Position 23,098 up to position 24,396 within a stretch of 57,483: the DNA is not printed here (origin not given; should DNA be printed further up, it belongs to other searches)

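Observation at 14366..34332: Predicted multi-locus DNA cytosine hypermodification system: C5-modified dCMP synthesis, a phage-made 6-deoxyhexose nucleotide sugar and a candidate transferase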

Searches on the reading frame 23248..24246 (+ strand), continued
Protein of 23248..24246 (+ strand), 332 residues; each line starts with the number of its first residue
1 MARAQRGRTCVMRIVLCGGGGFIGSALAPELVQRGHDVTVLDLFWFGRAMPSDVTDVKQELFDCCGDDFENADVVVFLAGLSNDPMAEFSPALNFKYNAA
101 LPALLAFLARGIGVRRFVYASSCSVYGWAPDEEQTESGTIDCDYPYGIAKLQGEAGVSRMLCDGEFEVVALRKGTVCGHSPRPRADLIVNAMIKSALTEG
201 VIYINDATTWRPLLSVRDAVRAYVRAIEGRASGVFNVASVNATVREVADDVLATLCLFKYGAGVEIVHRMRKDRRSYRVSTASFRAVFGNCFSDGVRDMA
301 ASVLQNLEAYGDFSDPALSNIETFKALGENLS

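Call 96: find_homologous_proteins(query=window:23278-24246:+, max_evalue=1e-20)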
Query window:23278-24246:+ (322 aa): 6406 proteins with E <= 1e-20 among 8000 candidates; the best 120 are listed.
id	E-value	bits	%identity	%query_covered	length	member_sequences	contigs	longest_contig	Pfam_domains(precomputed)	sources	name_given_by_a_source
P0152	9.3e-213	723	100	100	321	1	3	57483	PF04321.24,PF16363.12,PF01073.26,PF01370.28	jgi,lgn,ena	-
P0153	3.9e-97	344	52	98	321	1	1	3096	PF04321.24,PF16363.12,PF01073.26,PF01370.28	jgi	-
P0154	1.2e-96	342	53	98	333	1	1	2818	PF04321.24,PF16363.12,PF01370.28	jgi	jgi:nucleoside-diphosphate-sugar epimerase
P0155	5.2e-96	340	51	98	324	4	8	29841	PF04321.24,PF16363.12,PF02719.22,PF01073.26,PF01370.28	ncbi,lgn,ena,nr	ncbi:MAG: SDR family oxidoreductase [Desulfobacterales bacterium]|nr:SDR family oxidoreductase [Desu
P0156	1.4e-94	335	50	98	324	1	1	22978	PF04321.24,PF16363.12,PF01073.26,PF01370.28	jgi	-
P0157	1.9e-93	331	50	99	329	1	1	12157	PF04321.24,PF16363.12,PF01073.26,PF01370.28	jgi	jgi:nucleoside-diphosphate-sugar epimerase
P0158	2.4e-93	331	50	98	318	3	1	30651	PF04321.24,PF16363.12,PF01073.26,PF01370.28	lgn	-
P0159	2.7e-93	331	50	98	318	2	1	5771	PF04321.24,PF16363.12,PF01370.28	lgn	-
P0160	4.6e-93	330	51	97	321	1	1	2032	PF04321.24,PF16363.12,PF01073.26,PF01370.28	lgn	-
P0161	4.7e-93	330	52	98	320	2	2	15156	PF04321.24,PF16363.12,PF01370.28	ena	-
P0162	5.3e-93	330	50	98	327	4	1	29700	PF04321.24,PF16363.12,PF01073.26,PF01370.28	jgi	jgi:nucleoside-diphosphate-sugar epimerase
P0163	6.4e-93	330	50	98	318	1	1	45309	PF04321.24,PF16363.12,PF01073.26,PF01370.28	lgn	-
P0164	1.4e-92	329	50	99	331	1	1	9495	PF04321.24,PF16363.12,PF01073.26,PF01370.28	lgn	-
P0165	1.6e-92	328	49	98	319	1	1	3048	PF04321.24,PF16363.12,PF01370.28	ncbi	-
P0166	2.4e-92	328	53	98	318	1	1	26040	PF04321.24,PF16363.12,PF01073.26,PF01370.28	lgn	-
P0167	2.9e-92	327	51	98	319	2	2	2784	PF04321.24,PF16363.12,PF01370.28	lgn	-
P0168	4.0e-92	327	50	99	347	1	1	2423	PF04321.24,PF16363.12,PF01073.26,PF01370.28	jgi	jgi:nucleoside-diphosphate-sugar epimerase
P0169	4.7e-92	327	51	98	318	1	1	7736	PF04321.24,PF16363.12,PF01073.26,PF01370.28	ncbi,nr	ncbi:NAD(P)-dependent oxidoreductase [bacterium]|nr:NAD(P)-dependent oxidoreductase [bacterium]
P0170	6.4e-92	326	50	98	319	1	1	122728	PF04321.24,PF16363.12,PF05368.20,PF01073.26,PF13460.13,PF01370.28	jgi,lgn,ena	-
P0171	6.6e-92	326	51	98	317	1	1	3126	PF04321.24,PF16363.12,PF01370.28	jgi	-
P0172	6.6e-92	326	50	98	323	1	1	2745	PF04321.24,PF16363.12,PF01073.26,PF01370.28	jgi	jgi:nucleoside-diphosphate-sugar epimerase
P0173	1.2e-91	325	51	98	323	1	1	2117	PF04321.24,PF16363.12,PF01370.28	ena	-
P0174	1.2e-91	325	50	98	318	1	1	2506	PF04321.24,PF16363.12,PF01073.26,PF01370.28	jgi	jgi:nucleoside-diphosphate-sugar epimerase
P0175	1.8e-91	325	50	98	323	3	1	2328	PF04321.24,PF16363.12,PF01073.26,PF01370.28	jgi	jgi:nucleoside-diphosphate-sugar epimerase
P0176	1.8e-91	325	50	100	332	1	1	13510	PF04321.24,PF16363.12,PF01073.26,PF01370.28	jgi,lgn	-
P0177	2.3e-91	325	50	99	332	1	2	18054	PF04321.24,PF16363.12,PF01073.26,PF01370.28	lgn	-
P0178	2.4e-91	325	50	98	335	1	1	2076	PF04321.24,PF16363.12,PF01073.26,PF01370.28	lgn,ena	-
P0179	2.5e-91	324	50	98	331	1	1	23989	PF04321.24,PF16363.12,PF01073.26,PF01370.28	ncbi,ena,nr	ncbi:MAG TPA: SDR family oxidoreductase [Bryobacteraceae bacterium]|nr:SDR family oxidoreductase [Br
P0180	2.9e-91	324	50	100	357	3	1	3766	PF04321.24,PF16363.12,PF01370.28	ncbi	-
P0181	3.1e-91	324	49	98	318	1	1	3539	PF04321.24,PF16363.12,PF01073.26,PF01370.28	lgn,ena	-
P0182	3.6e-91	324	50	98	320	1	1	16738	PF04321.24,PF16363.12,PF01073.26,PF13460.13,PF01370.28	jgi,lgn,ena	-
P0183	4.3e-91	324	51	99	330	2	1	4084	PF04321.24,PF16363.12,PF02719.22,PF01073.26,PF07993.19,PF01370.28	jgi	-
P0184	4.3e-91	324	48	98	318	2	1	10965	PF04321.24,PF16363.12,PF01073.26,PF01370.28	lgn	-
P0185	6.3e-91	323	51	99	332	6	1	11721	PF04321.24,PF16363.12,PF01073.26,PF01370.28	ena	-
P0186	6.5e-91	323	50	99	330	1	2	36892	PF04321.24,PF16363.12,PF01073.26,PF01370.28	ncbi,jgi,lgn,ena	-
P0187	9.0e-91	323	50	98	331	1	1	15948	PF04321.24,PF16363.12,PF01073.26,PF01370.28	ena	-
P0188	9.1e-91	323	49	98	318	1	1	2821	PF04321.24,PF16363.12,PF01073.26,PF01370.28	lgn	-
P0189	9.6e-91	323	50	98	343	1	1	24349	PF04321.24,PF16363.12,PF02719.22,PF01073.26,PF13460.13,PF01370.28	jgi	jgi:nucleoside-diphosphate-sugar epimerase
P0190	1.0e-90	322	50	98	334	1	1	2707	PF04321.24,PF16363.12,PF02719.22,PF01073.26,PF01370.28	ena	-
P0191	1.0e-90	322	50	98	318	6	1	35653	PF04321.24,PF16363.12,PF01073.26,PF01370.28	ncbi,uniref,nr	ncbi:SDR family oxidoreductase [Candidatus Parabeggiatoa sp. HSG14]|uniref:NAD-dependent epimerase/d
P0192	1.1e-90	322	51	98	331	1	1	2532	PF04321.24,PF16363.12,PF01073.26,PF01370.28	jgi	jgi:nucleoside-diphosphate-sugar epimerase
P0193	1.4e-90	322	50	98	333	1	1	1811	PF04321.24,PF16363.12,PF05368.20,PF01073.26,PF01370.28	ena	-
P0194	1.4e-90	322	48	98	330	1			PF04321.24,PF16363.12,PF01073.26,PF01370.28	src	-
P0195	1.7e-90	322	50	99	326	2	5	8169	PF04321.24,PF16363.12,PF01073.26,PF01370.28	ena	-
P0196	1.7e-90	322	49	98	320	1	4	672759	PF04321.24,PF16363.12,PF01370.28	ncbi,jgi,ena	jgi:nucleoside-diphosphate-sugar epimerase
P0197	1.8e-90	322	50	100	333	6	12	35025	PF04321.24,PF16363.12,PF01073.26,PF01370.28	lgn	-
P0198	1.9e-90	322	48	98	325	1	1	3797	PF04321.24,PF16363.12,PF01073.26,PF01370.28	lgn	-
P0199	2.0e-90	321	50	99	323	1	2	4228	PF04321.24,PF16363.12,PF01073.26,PF13460.13,PF01370.28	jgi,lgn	-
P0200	2.0e-90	321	49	98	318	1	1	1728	PF04321.24,PF16363.12,PF01370.28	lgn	-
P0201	2.2e-90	321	48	98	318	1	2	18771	PF04321.24,PF16363.12,PF01370.28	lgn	-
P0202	2.3e-90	321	50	99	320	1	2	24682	PF04321.24,PF16363.12,PF01073.26,PF01370.28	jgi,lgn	jgi:nucleoside-diphosphate-sugar epimerase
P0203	2.5e-90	321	49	99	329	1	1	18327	PF04321.24,PF16363.12,PF01073.26,PF01370.28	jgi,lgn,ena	jgi:nucleoside-diphosphate-sugar epimerase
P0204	2.5e-90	321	49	98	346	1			PF04321.24,PF16363.12,PF02719.22,PF01073.26,PF01370.28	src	-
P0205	2.6e-90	321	50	98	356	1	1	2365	PF04321.24,PF16363.12,PF01073.26,PF01370.28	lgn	-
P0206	2.8e-90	321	49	98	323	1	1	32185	PF16363.12,PF01370.28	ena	-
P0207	2.9e-90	321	50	100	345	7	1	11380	PF04321.24,PF16363.12,PF01073.26,PF13460.13,PF01370.28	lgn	-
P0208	2.9e-90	321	48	99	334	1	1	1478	PF04321.24,PF16363.12,PF01073.26,PF01370.28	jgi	jgi:nucleoside-diphosphate-sugar epimerase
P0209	3.0e-90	321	49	98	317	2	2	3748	PF04321.24,PF16363.12,PF01073.26,PF01370.28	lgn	-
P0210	3.4e-90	321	50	99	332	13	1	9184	PF04321.24,PF16363.12,PF02719.22,PF01073.26,PF01370.28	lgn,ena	-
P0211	3.5e-90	321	50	98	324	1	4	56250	PF04321.24,PF16363.12,PF01073.26,PF01370.28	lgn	-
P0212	3.6e-90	321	51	98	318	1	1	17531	PF04321.24,PF16363.12,PF01073.26,PF01370.28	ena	-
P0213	3.6e-90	321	50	100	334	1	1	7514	PF04321.24,PF16363.12,PF01073.26,PF01370.28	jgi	jgi:nucleoside-diphosphate-sugar epimerase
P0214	3.6e-90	321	48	99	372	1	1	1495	PF04321.24,PF16363.12,PF01073.26,PF01370.28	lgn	-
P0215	3.9e-90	321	49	98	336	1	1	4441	PF04321.24,PF16363.12,PF01073.26,PF01370.28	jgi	-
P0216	3.9e-90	321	49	100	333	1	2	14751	PF04321.24,PF16363.12,PF01073.26,PF01370.28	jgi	jgi:nucleoside-diphosphate-sugar epimerase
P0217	4.1e-90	320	49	98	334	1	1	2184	PF04321.24,PF16363.12,PF02719.22,PF01073.26,PF01370.28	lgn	-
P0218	4.1e-90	320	49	99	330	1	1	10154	PF04321.24,PF16363.12,PF01073.26,PF01370.28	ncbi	-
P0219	4.2e-90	320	51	98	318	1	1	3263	PF04321.24,PF16363.12,PF01370.28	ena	-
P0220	4.3e-90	320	48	98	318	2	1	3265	PF04321.24,PF16363.12,PF01370.28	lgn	-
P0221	4.5e-90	320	51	99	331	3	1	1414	PF04321.24,PF16363.12,PF02719.22,PF01073.26,PF13460.13,PF01370.28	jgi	-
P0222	4.8e-90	320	50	98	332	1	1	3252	PF04321.24,PF16363.12,PF01073.26,PF01370.28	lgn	-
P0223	4.8e-90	320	48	98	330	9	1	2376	PF04321.24,PF16363.12,PF01073.26,PF07993.19,PF01370.28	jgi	jgi:nucleoside-diphosphate-sugar epimerase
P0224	4.9e-90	320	49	98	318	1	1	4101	PF04321.24,PF16363.12,PF01073.26,PF01370.28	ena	-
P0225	5.1e-90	320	49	98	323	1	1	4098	PF04321.24,PF16363.12,PF01073.26,PF01370.28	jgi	jgi:nucleoside-diphosphate-sugar epimerase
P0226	5.1e-90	320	52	98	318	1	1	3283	PF04321.24,PF16363.12,PF01370.28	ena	-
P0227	5.8e-90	320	48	98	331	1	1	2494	PF04321.24,PF16363.12,PF01073.26,PF01370.28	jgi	jgi:nucleoside-diphosphate-sugar epimerase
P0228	6.2e-90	320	48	99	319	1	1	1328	PF04321.24,PF16363.12,PF01073.26,PF01370.28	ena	-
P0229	6.5e-90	320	50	98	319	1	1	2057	PF04321.24,PF16363.12,PF05368.20,PF01073.26,PF13460.13,PF01370.28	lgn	-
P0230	7.0e-90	320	49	98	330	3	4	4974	PF04321.24,PF16363.12,PF01370.28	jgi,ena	-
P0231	7.3e-90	320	49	98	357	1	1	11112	PF04321.24,PF16363.12,PF01073.26,PF01370.28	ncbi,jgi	ncbi:MAG: SDR family oxidoreductase [Candidatus Gracilibacteria bacterium]|jgi:nucleoside-diphosphat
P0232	7.9e-90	319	50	98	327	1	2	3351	PF04321.24,PF16363.12,PF01073.26,PF01370.28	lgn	-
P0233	8.0e-90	319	49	99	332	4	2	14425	PF04321.24,PF16363.12,PF01073.26,PF01370.28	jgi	-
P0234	8.1e-90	319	50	98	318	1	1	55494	PF04321.24,PF16363.12,PF01370.28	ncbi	ncbi:MAG: NAD(P)-dependent oxidoreductase [Candidatus Brennerbacteria bacterium]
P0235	8.2e-90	319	49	99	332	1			PF04321.24,PF16363.12,PF01073.26,PF01370.28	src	-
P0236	8.2e-90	319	49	98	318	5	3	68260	PF04321.24,PF16363.12,PF01073.26,PF01370.28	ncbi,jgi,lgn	-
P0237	8.7e-90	319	50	98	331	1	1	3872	PF04321.24,PF16363.12,PF01073.26,PF01370.28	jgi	jgi:nucleoside-diphosphate-sugar epimerase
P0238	8.8e-90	319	50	99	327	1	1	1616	PF04321.24,PF16363.12,PF01073.26,PF01370.28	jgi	-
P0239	8.8e-90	319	50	98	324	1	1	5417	PF04321.24,PF16363.12,PF01073.26,PF01370.28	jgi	jgi:nucleoside-diphosphate-sugar epimerase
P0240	8.9e-90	319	48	98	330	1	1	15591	PF04321.24,PF16363.12,PF01370.28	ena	-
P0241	9.5e-90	319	52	98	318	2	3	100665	PF04321.24,PF16363.12,PF01370.28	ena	-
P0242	9.7e-90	319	49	100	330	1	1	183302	PF04321.24,PF16363.12,PF01073.26,PF01370.28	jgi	jgi:nucleoside-diphosphate-sugar epimerase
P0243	1.1e-89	319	49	99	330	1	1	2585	PF04321.24,PF16363.12,PF01073.26,PF01370.28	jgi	jgi:nucleoside-diphosphate-sugar epimerase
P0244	1.1e-89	319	50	98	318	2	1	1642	PF04321.24,PF16363.12,PF01370.28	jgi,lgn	jgi:nucleoside-diphosphate-sugar epimerase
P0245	1.1e-89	319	49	98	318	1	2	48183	PF04321.24,PF16363.12,PF01370.28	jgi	-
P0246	1.1e-89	319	49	98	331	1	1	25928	PF04321.24,PF16363.12,PF01370.28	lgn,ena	-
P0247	1.1e-89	319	49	98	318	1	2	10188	PF04321.24,PF16363.12,PF01073.26,PF01370.28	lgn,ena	-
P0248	1.2e-89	319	48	98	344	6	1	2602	PF04321.24,PF16363.12,PF01073.26,PF07993.19,PF01370.28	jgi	jgi:nucleoside-diphosphate-sugar epimerase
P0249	1.3e-89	319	49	98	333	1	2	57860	PF04321.24,PF16363.12,PF01073.26,PF01370.28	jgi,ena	jgi:nucleoside-diphosphate-sugar epimerase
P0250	1.4e-89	319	49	99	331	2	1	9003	PF04321.24,PF16363.12,PF02719.22,PF01073.26,PF13460.13,PF01370.28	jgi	jgi:nucleoside-diphosphate-sugar epimerase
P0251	1.4e-89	319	50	99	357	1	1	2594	PF04321.24,PF16363.12,PF01370.28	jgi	jgi:nucleoside-diphosphate-sugar epimerase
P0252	1.4e-89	319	50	99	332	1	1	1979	PF04321.24,PF16363.12,PF01073.26,PF01370.28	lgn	-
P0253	1.5e-89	319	49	98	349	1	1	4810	PF04321.24,PF16363.12,PF01370.28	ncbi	-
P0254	1.5e-89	319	51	98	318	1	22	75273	PF04321.24,PF16363.12,PF01370.28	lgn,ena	-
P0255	1.5e-89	319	47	99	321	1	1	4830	PF04321.24,PF16363.12,PF01073.26,PF01370.28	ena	-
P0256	1.7e-89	318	48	98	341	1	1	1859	PF04321.24,PF16363.12,PF01073.26,PF01370.28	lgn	-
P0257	1.7e-89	318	49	98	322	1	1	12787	PF04321.24,PF16363.12,PF01073.26,PF01370.28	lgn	-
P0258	1.7e-89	318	50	98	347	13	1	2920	PF04321.24,PF16363.12,PF01370.28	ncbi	-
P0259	1.7e-89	318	49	97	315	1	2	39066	PF04321.24,PF16363.12,PF01370.28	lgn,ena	-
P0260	1.9e-89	318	50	98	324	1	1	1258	PF04321.24,PF16363.12,PF01370.28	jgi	jgi:nucleoside-diphosphate-sugar epimerase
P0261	2.0e-89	318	48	99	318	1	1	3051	PF04321.24,PF16363.12,PF01073.26,PF01370.28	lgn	-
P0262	2.1e-89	318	48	99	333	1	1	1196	PF04321.24,PF16363.12,PF01073.26,PF13460.13,PF01370.28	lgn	-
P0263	2.1e-89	318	52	98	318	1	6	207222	PF04321.24,PF16363.12,PF01073.26,PF01370.28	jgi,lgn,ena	jgi:nucleoside-diphosphate-sugar epimerase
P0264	2.2e-89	318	50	98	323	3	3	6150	PF04321.24,PF16363.12,PF01073.26,PF01370.28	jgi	jgi:nucleoside-diphosphate-sugar epimerase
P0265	2.2e-89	318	49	98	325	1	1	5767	PF04321.24,PF16363.12,PF01073.26,PF01370.28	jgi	jgi:nucleoside-diphosphate-sugar epimerase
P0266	2.4e-89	318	49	99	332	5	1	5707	PF04321.24,PF16363.12,PF01073.26,PF01370.28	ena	-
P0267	2.4e-89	318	48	98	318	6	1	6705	PF04321.24,PF16363.12,PF01073.26,PF01370.28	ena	-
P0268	2.5e-89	318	50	98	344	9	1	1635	PF04321.24,PF16363.12,PF02719.22,PF01370.28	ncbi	-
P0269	2.6e-89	318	50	98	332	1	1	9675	PF04321.24,PF16363.12,PF01073.26,PF01370.28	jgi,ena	-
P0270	2.6e-89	318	49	98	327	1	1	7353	PF04321.24,PF16363.12,PF01073.26,PF01370.28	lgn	-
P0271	2.7e-89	318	49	99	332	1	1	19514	PF04321.24,PF16363.12,PF01073.26,PF07993.19,PF01370.28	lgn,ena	-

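Call 97: find_encoding_contigs(protein=P0191, flank=7000, max_places=1)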
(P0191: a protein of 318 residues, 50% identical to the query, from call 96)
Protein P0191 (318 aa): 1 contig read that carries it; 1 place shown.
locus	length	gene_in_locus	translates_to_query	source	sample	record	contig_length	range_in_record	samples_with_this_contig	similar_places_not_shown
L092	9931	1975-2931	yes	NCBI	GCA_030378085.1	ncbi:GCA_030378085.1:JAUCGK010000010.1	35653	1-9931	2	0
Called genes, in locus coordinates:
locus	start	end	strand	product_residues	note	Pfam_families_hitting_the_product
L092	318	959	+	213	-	PF00908:dTDP_sugar_isom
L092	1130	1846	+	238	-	PF01370:Epimerase, PF04321:RmlD_sub_bind, PF16363:GDP_Man_Dehyd, PF01073:3Beta_HSD (weak), PF02719:Polysacc_synt_2, PF07993:NAD_binding_4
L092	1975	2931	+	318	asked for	PF01073:3Beta_HSD (weak), PF01370:Epimerase, PF04321:RmlD_sub_bind (weak), PF16363:GDP_Man_Dehyd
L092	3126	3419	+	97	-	PF10047:DUF2281 (weak)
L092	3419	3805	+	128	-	PF01850:PIN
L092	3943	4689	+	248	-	PF00657:Lipase_GDSL, PF04311:DUF459 (weak), PF13472:Lipase_GDSL_2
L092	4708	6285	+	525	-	PF03062:MBOAT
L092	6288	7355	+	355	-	PF13472:Lipase_GDSL_2 (faint)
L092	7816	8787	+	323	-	PF00535:Glycos_transf_2, PF13641:Glyco_tranf_2_3, PF13632:Glyco_trans_2_3 (faint)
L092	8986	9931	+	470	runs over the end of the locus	PF04932:Wzy_C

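Call 98: find_encoding_contigs(protein=P0196, flank=7000, max_places=1)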
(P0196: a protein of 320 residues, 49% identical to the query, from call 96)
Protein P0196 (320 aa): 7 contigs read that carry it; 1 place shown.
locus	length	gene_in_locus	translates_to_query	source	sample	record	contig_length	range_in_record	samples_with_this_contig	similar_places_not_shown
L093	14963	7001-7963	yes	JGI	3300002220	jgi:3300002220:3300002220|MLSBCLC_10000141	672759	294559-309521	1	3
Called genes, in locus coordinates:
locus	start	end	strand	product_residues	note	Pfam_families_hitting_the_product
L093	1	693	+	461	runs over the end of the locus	PF04932:Wzy_C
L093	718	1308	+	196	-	PF14602:Hexapep_2 (faint), PF00132:Hexapep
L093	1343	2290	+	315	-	-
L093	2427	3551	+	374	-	PF00534:Glycos_transf_1 (weak), PF13692:Glyco_trans_1_4, PF13524:Glyco_trans_1_2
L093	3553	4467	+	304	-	PF00535:Glycos_transf_2, PF10111:Glyco_tranf_2_2, PF13641:Glyco_tranf_2_3, PF13632:Glyco_trans_2_3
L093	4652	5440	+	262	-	PF13489:Methyltransf_23 (weak), PF08241:Methyltransf_11, PF08242:Methyltransf_12 (faint), PF13649:Methyltransf_25 (weak)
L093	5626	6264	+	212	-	PF00908:dTDP_sugar_isom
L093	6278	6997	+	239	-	PF01370:Epimerase, PF04321:RmlD_sub_bind, PF07993:NAD_binding_4 (faint), PF02719:Polysacc_synt_2, PF16363:GDP_Man_Dehyd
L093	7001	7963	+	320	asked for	PF01370:Epimerase, PF04321:RmlD_sub_bind, PF16363:GDP_Man_Dehyd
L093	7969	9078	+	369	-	PF01266:DAO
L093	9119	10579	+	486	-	PF02310:B12-binding, PF04055:Radical_SAM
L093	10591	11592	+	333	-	PF00535:Glycos_transf_2, PF10111:Glyco_tranf_2_2, PF13641:Glyco_tranf_2_3, PF13506:Glyco_transf_21, PF13632:Glyco_trans_2_3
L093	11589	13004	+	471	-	PF13727:CoA_binding_3, PF02397:Bac_transf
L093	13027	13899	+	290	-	PF02706:Wzz, PF13807:GNVR (weak)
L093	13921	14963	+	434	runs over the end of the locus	PF01943:Polysacc_synt (weak), PF13440:Polysacc_synt_3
